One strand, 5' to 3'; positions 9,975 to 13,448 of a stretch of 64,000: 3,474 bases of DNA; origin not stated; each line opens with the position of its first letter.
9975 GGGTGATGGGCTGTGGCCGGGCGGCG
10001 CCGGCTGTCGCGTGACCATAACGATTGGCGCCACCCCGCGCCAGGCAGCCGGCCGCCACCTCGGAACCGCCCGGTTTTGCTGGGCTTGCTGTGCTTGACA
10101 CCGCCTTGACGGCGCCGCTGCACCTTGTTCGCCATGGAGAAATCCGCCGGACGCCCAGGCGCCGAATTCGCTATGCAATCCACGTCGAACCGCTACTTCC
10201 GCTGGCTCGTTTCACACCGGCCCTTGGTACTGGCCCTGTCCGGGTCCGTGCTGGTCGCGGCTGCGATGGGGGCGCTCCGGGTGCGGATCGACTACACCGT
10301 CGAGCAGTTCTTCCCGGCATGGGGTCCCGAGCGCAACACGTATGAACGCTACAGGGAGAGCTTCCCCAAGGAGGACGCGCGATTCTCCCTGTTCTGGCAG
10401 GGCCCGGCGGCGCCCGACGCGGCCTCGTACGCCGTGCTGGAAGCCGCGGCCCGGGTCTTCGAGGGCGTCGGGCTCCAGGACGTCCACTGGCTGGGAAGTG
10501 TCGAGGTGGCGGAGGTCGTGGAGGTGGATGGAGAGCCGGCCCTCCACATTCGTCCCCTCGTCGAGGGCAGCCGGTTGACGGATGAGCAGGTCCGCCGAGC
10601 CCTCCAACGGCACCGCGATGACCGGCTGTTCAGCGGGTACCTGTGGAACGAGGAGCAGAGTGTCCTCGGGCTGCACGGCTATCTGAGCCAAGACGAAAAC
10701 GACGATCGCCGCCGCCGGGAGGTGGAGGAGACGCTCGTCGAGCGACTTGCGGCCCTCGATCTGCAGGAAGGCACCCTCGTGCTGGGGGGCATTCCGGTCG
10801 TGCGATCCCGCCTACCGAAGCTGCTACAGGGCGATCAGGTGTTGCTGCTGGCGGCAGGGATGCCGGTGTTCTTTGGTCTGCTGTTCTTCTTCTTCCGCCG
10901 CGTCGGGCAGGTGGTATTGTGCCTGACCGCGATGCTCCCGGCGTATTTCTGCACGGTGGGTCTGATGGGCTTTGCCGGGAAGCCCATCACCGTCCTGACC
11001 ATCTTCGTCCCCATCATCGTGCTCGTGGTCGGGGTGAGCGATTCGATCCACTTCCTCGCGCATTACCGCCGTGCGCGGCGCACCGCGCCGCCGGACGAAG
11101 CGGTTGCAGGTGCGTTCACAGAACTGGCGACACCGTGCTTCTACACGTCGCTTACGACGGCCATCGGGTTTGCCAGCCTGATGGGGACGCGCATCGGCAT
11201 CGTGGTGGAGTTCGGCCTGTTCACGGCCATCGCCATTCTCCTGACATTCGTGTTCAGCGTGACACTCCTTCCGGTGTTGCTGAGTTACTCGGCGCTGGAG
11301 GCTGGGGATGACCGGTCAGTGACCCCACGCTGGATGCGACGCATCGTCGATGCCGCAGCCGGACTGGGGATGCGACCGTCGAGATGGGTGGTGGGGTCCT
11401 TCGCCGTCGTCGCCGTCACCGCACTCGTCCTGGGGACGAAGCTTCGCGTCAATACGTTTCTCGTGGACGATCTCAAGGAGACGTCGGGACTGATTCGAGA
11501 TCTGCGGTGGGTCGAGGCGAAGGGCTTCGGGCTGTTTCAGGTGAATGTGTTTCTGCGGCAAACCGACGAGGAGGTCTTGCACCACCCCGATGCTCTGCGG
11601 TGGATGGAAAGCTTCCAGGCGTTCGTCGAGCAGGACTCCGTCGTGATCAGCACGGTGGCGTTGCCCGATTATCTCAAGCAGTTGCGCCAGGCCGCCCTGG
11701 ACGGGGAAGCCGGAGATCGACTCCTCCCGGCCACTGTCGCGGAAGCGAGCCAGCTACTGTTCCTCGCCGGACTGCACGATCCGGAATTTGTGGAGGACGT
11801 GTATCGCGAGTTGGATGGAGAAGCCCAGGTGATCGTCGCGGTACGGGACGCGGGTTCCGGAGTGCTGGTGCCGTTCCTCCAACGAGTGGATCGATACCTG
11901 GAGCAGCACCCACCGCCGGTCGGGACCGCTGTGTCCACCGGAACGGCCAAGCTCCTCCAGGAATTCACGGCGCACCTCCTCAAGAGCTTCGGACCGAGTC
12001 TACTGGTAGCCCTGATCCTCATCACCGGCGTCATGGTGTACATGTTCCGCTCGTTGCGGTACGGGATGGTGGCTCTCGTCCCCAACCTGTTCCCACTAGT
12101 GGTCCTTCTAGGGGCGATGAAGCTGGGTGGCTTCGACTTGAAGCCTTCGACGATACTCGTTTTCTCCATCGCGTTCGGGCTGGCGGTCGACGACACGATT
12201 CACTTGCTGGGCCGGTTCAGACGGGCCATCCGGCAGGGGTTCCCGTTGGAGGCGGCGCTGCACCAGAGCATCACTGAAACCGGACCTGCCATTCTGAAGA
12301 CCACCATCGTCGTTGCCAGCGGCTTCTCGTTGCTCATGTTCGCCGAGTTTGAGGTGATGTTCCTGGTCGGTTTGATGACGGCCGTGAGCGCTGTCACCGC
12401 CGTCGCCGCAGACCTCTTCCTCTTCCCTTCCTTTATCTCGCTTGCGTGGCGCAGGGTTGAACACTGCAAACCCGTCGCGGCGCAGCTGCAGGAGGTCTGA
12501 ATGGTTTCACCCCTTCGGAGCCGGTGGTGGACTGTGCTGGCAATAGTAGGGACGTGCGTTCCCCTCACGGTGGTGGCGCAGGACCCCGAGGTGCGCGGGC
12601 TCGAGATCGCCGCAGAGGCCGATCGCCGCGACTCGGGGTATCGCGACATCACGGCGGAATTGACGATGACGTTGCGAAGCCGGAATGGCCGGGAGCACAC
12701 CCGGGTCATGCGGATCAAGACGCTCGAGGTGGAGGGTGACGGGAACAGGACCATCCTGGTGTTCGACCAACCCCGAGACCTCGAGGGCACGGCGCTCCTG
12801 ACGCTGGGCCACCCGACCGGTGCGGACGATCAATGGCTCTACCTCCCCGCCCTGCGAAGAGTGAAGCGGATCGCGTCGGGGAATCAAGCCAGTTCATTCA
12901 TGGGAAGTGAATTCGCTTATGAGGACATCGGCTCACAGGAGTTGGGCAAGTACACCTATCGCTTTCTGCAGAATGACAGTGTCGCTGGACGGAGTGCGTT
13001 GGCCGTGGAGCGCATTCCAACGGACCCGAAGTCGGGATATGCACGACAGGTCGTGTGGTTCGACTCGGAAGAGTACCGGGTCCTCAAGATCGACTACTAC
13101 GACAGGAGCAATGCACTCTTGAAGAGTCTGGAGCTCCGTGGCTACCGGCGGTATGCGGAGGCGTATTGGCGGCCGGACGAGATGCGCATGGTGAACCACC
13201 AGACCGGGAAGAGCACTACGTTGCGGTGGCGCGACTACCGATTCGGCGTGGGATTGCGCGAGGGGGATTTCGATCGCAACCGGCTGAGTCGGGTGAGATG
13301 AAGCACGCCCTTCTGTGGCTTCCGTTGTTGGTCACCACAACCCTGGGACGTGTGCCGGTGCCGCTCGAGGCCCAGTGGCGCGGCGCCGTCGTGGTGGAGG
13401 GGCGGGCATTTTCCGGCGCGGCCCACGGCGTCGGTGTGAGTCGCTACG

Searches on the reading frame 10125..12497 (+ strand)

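Call 22: search_protein_families(library=pfam, proteins=[window:10125-12497:+], max_evalue=0.0001)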
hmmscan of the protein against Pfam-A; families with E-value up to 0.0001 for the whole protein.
window:10125-12497:+ (791 aa): 3 families
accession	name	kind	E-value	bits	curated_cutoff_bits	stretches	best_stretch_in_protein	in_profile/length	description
PF03176.21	MMPL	-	2.8e-30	105.8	20.5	2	544-780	70-307/333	MMPL family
PF12349.14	Sterol-sensing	-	1.1e-15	58.2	22.3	1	265-389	11-136/153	Sterol-sensing domain of SREBP cleavage-activation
PF02460.24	Patched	-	6.4e-11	42.7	23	1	264-386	33-154/156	Patched SSD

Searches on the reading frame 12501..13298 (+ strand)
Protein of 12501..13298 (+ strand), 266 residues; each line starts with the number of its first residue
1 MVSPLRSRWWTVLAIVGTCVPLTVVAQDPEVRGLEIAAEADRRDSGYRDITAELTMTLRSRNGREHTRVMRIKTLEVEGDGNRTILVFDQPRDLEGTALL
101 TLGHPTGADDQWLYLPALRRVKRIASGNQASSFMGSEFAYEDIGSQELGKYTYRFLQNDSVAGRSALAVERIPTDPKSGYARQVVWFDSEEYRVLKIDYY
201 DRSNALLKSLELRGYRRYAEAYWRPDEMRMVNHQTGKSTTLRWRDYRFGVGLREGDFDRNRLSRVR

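Call 22: search_protein_families(library=pfam, proteins=[window:12501-13298:+], max_evalue=0.0001)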
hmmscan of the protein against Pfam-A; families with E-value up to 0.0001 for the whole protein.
window:12501-13298:+ (266 aa): 2 families
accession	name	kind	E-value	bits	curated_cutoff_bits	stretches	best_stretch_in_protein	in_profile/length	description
PF17131.11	LolA_like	-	2.8e-58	197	30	1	82-264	3-184/184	Outer membrane lipoprotein-sorting protein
PF07044.18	DUF1329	-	6.4e-10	39.3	23.1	0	82-128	141-190/368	Protein of unknown function (DUF1329)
